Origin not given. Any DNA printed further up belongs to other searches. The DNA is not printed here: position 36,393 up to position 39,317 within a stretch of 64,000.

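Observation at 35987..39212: Single-polypeptide fusion of a class-III aminotransferase with an acyl-ACP reductase (AAR)-like domain: candidate fatty amine synthase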

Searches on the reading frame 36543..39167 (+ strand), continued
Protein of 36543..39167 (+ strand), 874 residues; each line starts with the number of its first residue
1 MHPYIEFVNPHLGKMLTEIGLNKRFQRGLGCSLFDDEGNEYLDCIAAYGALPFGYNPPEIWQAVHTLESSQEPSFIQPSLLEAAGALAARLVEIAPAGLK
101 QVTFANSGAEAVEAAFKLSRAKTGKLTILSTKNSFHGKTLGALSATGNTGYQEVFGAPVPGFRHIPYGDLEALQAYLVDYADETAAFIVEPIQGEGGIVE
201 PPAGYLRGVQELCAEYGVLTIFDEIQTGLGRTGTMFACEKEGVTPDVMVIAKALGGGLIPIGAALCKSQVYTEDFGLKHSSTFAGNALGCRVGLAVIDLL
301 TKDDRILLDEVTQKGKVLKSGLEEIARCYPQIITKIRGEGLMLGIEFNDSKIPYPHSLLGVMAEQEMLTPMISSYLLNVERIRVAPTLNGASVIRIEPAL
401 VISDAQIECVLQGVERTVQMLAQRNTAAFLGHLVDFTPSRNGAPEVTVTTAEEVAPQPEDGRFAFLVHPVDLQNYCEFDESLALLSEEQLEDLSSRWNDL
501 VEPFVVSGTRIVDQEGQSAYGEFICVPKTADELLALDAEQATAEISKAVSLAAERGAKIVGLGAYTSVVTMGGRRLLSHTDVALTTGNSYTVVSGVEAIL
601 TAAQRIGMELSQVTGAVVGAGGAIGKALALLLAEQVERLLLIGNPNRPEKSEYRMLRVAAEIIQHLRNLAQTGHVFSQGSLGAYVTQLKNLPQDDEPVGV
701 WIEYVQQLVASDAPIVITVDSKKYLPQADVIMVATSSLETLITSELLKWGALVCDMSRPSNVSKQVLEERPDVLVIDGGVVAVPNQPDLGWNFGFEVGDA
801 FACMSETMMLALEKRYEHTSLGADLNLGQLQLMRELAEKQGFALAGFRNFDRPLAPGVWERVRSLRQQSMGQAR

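Call 18: find_encoding_contigs(protein=P0120, flank=10000, max_places=2)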
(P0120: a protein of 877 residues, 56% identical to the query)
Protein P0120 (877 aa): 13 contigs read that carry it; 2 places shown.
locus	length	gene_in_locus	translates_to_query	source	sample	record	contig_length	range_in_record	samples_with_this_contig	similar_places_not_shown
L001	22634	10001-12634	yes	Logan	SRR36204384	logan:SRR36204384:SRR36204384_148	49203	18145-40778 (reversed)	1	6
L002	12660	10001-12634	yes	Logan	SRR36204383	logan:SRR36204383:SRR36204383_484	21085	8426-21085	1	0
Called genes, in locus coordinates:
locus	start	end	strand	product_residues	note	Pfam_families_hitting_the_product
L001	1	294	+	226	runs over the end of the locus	PF00072:Response_reg, PF00486:Trans_reg_C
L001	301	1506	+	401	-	PF00672:HAMP, PF00512:HisKA, PF13581:HATPase_c_2, PF02518:HATPase_c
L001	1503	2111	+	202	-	PF01209:Ubie_methyltran, PF13489:Methyltransf_23, PF08241:Methyltransf_11, PF08242:Methyltransf_12, PF13649:Methyltransf_25, PF13847:Methyltransf_31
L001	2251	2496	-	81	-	-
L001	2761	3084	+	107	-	PF00127:Copper-bind, PF13473:Cupredoxin_1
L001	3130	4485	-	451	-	PF00672:HAMP, PF00512:HisKA, PF02518:HATPase_c, PF13581:HATPase_c_2 (weak)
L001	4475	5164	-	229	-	PF00072:Response_reg, PF00486:Trans_reg_C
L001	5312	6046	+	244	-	-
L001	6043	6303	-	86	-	-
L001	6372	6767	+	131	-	PF12840:HTH_20 (faint), PF01022:HTH_5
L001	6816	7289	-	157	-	PF02566:OsmC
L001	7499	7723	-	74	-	-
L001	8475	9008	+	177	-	-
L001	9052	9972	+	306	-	-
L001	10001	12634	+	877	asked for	PF00202:Aminotran_3, PF01488:Shikimate_DH (faint)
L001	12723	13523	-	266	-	PF08867:FRG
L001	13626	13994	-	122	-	PF14091:DUF4269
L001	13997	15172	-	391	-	PF01321:Creatinase_N, PF00557:Peptidase_M24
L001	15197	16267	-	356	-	PF07694:5TM-5TMR_LYT, PF00990:GGDEF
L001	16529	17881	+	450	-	PF01832:Glucosaminidase, PF01510:Amidase_2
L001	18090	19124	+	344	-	PF01370:Epimerase, PF04321:RmlD_sub_bind, PF16363:GDP_Man_Dehyd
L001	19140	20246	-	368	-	-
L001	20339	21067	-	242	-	PF12673:SipL (weak)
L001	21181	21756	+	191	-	-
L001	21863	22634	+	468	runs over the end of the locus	PF00535:Glycos_transf_2, PF13432:TPR_16 (faint), PF13176:TPR_7 (faint), PF13424:TPR_12 (faint), PF13428:TPR_14 (faint), PF14559:TPR_19 (faint), PF00515:TPR_1 (faint), PF07719:TPR_2 (faint), +2 more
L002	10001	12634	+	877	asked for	PF00202:Aminotran_3, PF01488:Shikimate_DH (faint)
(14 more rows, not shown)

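Call 19: find_encoding_contigs(protein=P0023, flank=8000, max_places=1)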
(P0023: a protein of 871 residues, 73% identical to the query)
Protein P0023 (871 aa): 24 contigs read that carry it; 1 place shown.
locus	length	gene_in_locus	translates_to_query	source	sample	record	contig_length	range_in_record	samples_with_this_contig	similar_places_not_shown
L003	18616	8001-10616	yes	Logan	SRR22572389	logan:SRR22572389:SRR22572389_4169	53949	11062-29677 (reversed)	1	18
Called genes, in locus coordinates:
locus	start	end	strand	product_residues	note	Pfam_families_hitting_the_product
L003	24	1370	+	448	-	PF00342:PGI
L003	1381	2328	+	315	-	PF20511:PMI_typeI_cat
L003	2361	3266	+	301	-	PF01297:ZnuA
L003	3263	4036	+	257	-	PF00005:ABC_tran, PF02463:SMC_N (faint), PF13304:AAA_21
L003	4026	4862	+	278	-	PF00950:ABC-3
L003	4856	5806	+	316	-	PF00849:PseudoU_synth_2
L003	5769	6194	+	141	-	PF07670:Gate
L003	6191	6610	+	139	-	PF07670:Gate (weak)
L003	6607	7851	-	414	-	-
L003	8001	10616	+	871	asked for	PF00202:Aminotran_3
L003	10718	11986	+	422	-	PF00155:Aminotran_1_2, PF01041:DegT_DnrJ_EryC1, PF01053:Cys_Met_Meta_PP (weak), PF01212:Beta_elim_lyase (weak)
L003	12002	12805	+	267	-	PF01678:DAP_epimerase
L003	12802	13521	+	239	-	PF03009:GDPD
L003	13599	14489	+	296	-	PF00005:ABC_tran, PF13304:AAA_21, PF13732:DrrA1-3_C (weak)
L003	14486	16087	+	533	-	PF12679:ABC2_membrane_2 (faint), PF13346:ABC2_membrane_5 (faint)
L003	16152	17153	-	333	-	PF05343:Peptidase_M42, PF04389:Peptidase_M28 (faint), PF01546:Peptidase_M20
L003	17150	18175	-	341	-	PF05343:Peptidase_M42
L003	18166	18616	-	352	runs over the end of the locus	PF05343:Peptidase_M42, PF01546:Peptidase_M20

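Call 20: find_encoding_contigs(protein=P0072, flank=8000, max_places=1)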
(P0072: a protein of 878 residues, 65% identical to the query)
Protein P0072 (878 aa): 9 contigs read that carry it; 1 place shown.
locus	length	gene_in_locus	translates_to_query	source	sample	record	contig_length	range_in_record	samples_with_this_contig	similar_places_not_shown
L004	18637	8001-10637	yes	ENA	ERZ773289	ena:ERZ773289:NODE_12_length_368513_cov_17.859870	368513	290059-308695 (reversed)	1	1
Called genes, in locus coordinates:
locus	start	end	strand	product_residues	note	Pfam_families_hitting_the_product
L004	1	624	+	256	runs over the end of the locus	PF00005:ABC_tran, PF02463:SMC_N (faint), PF13304:AAA_21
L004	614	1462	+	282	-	PF00950:ABC-3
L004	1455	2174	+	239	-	PF00106:adh_short, PF08659:KR, PF13561:adh_short_C2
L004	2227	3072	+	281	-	PF00849:PseudoU_synth_2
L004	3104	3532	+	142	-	PF07670:Gate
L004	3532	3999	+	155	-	PF07670:Gate (weak)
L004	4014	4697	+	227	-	-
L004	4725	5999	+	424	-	PF02812:ELFV_dehydrog_N, PF00208:ELFV_dehydrog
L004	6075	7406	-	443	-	-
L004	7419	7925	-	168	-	PF13527:Acetyltransf_9, PF13673:Acetyltransf_10, PF00583:Acetyltransf_1, PF21926:FeeM (faint), PF13508:Acetyltransf_7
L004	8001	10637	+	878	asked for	PF00202:Aminotran_3, PF01488:Shikimate_DH (faint), PF02882:THF_DHG_CYH_C (faint)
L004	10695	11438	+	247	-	PF01113:DapB_N, PF01118:Semialdhyde_dh (faint), PF03447:NAD_binding_3 (weak), PF05173:DapB_C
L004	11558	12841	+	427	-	PF01041:DegT_DnrJ_EryC1, PF00155:Aminotran_1_2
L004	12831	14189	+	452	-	PF01554:MatE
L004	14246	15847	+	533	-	PF01019:G_glu_transpept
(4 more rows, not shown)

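Call 21: find_encoding_contigs(protein=P0110, flank=8000, max_places=1)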
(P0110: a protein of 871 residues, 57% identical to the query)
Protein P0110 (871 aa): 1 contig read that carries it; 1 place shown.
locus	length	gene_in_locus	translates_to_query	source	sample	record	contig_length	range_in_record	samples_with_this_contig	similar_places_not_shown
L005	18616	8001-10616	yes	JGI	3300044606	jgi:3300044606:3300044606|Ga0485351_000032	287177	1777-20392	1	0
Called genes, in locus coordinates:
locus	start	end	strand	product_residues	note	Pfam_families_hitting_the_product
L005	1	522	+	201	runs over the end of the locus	PF00440:TetR_N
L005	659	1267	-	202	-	PF13505:OMP_b-brl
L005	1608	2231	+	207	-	PF14512:TM1586_NiRdase (faint), PF00881:Nitroreductase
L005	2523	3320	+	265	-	PF03705:CheR_N, PF01739:CheR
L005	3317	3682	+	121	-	PF01648:ACPS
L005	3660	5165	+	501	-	PF03853:YjeF_N, PF01256:Carb_kinase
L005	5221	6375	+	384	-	PF01168:Ala_racemase_N, PF00842:Ala_racemase_C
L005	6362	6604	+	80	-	PF00364:Biotin_lipoyl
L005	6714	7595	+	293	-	PF09985:Glucodextran_C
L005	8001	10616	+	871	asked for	PF00202:Aminotran_3, PF02882:THF_DHG_CYH_C (faint)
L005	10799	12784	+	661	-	PF00361:Proton_antipo_M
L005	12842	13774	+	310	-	PF00146:NADHdh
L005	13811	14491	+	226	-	-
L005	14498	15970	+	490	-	PF00662:Proton_antipo_N (weak), PF00361:Proton_antipo_M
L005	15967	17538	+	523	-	PF00329:Complex1_30kDa, PF00374:NiFeSe_Hases, PF00346:Complex1_49kDa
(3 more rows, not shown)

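Call 53: search_solved_structures(query=L001:9052-9969:+, max_evalue=1)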
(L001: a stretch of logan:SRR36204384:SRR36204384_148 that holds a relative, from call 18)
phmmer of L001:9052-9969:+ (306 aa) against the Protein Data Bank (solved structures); distinct sequences matched with E-value up to 1: 2.
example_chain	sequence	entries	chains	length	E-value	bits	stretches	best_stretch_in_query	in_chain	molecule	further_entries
1o5q_A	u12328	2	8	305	0.67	12.7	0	116-184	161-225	Probable methylisocitrate lyase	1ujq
8kac_A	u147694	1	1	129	0.71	12.7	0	13-55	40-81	De novo design protein -NX1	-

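Call 54: search_protein_families(library=ncbifam, proteins=[L001:9052-9969:+, L001:8475-9005:+], max_evalue=0.1)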
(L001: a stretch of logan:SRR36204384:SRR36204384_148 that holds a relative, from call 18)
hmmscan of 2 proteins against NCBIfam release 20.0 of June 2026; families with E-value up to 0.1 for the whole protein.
L001:9052-9969:+ (306 aa): 0 families

L001:8475-9005:+ (177 aa): 5 families
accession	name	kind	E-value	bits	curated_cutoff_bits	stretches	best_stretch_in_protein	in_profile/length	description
NF003056.0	PRK03975.1-4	equivalog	0.00045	20.1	115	1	22-52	13-43/145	putative transcriptional regulator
NF053597.1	EnfR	exception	0.00082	19.5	260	1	22-52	10-40/142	transcriptional factor EnfR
TIGR00721.1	tfx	subfamily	0.0011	18.8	60.25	1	22-52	13-43/137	Tfx family DNA-binding protein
NF003055.0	PRK03975.1-2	equivalog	0.0045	16.8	122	1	22-52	16-46/140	putative transcriptional regulator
NF003057.0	PRK03975.1-5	subfamily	0.052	13.2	168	0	22-53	12-43/134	putative transcriptional regulator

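Call 93: search_solved_structures(query=A2, max_evalue=10)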
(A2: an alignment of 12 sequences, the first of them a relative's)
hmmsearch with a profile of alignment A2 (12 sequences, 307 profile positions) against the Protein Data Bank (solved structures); distinct sequences matched with E-value up to 10: 1.
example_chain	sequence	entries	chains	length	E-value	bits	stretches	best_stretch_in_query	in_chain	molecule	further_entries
8kac_A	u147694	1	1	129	0.26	13.9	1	13-55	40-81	De novo design protein -NX1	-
